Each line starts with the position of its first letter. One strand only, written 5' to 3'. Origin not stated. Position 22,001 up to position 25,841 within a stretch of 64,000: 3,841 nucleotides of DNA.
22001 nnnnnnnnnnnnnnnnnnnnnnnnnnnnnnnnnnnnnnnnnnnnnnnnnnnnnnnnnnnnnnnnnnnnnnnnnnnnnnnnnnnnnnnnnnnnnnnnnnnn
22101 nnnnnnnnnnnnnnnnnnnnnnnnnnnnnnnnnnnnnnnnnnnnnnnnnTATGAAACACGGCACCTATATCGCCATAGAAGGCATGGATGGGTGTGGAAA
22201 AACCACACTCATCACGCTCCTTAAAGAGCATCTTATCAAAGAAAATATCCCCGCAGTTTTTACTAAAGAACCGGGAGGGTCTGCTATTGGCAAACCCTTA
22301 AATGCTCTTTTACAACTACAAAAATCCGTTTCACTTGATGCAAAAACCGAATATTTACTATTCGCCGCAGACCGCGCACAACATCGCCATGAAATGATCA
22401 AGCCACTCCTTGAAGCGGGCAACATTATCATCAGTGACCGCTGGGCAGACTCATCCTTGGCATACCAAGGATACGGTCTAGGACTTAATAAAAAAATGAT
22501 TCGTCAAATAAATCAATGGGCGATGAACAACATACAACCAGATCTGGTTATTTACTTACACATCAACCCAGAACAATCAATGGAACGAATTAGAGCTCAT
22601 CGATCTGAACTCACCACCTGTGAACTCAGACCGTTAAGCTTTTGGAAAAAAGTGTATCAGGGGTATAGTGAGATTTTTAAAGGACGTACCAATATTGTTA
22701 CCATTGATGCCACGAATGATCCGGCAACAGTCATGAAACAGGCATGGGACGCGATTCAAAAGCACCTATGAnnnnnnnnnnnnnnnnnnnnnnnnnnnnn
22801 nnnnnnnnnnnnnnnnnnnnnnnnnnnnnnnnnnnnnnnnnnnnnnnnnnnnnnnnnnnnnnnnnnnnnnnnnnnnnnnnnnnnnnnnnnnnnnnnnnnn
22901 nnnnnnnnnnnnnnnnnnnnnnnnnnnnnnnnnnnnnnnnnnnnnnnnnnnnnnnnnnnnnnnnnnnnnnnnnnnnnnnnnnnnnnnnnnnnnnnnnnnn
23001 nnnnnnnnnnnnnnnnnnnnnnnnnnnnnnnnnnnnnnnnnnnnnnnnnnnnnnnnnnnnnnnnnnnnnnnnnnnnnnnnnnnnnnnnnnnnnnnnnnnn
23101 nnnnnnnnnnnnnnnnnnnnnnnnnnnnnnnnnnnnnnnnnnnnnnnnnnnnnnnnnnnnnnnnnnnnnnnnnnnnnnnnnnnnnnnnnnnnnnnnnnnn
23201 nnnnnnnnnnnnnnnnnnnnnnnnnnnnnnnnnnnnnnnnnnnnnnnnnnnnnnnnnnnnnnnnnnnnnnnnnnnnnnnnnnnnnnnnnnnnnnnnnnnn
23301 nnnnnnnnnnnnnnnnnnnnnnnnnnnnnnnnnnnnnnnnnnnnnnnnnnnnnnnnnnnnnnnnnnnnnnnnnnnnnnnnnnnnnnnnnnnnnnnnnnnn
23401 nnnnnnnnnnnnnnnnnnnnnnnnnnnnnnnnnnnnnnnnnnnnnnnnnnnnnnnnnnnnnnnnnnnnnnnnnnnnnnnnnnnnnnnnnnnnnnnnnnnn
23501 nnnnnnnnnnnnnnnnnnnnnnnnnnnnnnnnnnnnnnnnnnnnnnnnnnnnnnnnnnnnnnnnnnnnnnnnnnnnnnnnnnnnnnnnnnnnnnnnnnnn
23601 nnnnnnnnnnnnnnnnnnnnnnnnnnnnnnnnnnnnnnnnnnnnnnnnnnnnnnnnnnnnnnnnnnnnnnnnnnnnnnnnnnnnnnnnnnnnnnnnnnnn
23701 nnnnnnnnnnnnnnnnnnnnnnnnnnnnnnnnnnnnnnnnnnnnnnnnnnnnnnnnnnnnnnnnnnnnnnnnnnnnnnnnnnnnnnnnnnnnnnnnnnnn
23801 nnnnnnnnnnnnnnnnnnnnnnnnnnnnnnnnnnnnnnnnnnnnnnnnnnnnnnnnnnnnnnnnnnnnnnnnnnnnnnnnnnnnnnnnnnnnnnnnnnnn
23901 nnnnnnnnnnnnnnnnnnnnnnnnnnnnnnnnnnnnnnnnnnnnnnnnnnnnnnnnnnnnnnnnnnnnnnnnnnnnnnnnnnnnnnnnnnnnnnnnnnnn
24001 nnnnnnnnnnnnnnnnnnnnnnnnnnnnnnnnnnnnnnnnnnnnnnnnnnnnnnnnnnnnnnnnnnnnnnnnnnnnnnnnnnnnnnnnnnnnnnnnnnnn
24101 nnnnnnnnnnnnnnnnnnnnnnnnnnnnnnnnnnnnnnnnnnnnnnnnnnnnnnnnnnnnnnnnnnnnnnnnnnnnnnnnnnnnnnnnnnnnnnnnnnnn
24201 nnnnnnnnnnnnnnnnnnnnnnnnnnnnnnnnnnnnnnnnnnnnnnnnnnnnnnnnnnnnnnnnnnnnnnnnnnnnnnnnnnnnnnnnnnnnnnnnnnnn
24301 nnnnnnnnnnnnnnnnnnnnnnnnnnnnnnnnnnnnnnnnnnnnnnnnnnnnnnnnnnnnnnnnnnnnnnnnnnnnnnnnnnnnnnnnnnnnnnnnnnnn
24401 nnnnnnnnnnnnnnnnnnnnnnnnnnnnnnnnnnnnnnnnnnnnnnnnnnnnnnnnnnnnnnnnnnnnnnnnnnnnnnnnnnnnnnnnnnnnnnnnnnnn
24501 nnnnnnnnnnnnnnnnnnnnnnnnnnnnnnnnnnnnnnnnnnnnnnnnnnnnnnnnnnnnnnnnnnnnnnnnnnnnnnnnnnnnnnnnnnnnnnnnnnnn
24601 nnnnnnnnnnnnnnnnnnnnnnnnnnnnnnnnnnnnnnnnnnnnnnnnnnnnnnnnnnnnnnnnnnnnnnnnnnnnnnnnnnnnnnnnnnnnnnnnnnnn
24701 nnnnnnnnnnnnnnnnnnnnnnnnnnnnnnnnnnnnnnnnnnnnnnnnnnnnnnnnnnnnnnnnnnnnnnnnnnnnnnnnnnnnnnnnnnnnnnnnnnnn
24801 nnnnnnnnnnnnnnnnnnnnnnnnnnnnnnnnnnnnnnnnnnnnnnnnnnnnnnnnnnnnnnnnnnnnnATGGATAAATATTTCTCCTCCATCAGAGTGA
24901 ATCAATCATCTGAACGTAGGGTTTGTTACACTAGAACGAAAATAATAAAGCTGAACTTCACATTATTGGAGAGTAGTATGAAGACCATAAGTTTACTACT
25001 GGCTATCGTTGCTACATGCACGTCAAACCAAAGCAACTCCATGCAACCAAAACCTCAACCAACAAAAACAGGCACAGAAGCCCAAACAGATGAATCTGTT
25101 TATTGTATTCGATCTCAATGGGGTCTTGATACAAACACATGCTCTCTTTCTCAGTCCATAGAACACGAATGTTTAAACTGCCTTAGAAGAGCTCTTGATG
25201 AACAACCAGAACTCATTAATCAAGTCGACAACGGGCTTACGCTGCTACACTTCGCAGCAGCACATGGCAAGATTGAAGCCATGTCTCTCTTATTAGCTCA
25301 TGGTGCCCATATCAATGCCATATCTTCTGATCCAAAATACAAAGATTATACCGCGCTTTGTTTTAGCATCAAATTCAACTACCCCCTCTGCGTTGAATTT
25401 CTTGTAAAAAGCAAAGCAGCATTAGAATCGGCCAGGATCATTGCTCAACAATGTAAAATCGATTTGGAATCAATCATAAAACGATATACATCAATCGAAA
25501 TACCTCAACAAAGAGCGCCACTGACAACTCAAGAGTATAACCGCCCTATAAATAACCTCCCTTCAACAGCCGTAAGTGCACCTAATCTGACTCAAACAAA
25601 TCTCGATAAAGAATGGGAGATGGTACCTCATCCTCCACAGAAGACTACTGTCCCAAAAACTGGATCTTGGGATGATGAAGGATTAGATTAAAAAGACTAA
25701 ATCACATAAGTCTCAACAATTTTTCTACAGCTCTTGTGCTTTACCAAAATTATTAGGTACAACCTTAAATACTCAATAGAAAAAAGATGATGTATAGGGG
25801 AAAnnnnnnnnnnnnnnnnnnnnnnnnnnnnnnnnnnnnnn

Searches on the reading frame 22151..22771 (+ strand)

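Call 11: search_protein_families(library=pfam, proteins=[window:22151-22771:+], max_evalue=0.001)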
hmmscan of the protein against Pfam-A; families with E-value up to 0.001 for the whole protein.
window:22151-22771:+ (206 aa): 5 families
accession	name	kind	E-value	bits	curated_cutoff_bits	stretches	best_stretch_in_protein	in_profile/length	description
PF02223.23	Thymidylate_kin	-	6.4e-48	163.3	27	1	9-196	1-183/185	Thymidylate kinase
PF01712.25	dNK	-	1e-09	38.9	27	1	7-190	1-183/203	Deoxynucleoside kinase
PF13207.12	AAA_17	-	6.3e-06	26.9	27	0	114-151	86-123/136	AAA domain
PF13238.12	AAA_18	-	3e-05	24.9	29.4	1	7-151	1-112/128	AAA domain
PF13521.12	AAA_28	-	0.00026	21.7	27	1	7-141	2-121/164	AAA domain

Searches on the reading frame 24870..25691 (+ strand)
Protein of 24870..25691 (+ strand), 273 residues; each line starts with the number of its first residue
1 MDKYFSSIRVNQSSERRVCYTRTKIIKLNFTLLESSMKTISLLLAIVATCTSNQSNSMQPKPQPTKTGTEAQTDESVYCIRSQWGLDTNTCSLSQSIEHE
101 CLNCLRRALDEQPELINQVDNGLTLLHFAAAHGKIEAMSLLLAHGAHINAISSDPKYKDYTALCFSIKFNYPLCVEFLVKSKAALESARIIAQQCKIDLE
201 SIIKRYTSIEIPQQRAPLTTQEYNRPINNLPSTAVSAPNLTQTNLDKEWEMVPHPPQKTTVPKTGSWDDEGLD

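Call 11: search_protein_families(library=pfam, proteins=[window:24870-25691:+], max_evalue=0.001)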
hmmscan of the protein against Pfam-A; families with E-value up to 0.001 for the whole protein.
window:24870-25691:+ (273 aa): 5 families
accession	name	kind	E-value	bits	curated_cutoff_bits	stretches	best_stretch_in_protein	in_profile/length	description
PF13637.12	Ank_4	-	8.9e-11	42.2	22.7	2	98-142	6-50/50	Ankyrin repeats (many copies)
PF12796.13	Ank_2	-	1.7e-10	41.8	27.3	1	97-183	5-84/90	Ankyrin repeats (3 copies)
PF00023.36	Ank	-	8.3e-09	35.7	21.1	1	121-151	1-31/33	Ankyrin repeat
PF13857.12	Ank_5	-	1.3e-06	29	27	1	113-151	6-45/56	Ankyrin repeats (many copies)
PF13606.12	Ank_3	-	6.3e-06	26.5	22.3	1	121-150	1-30/30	Ankyrin repeat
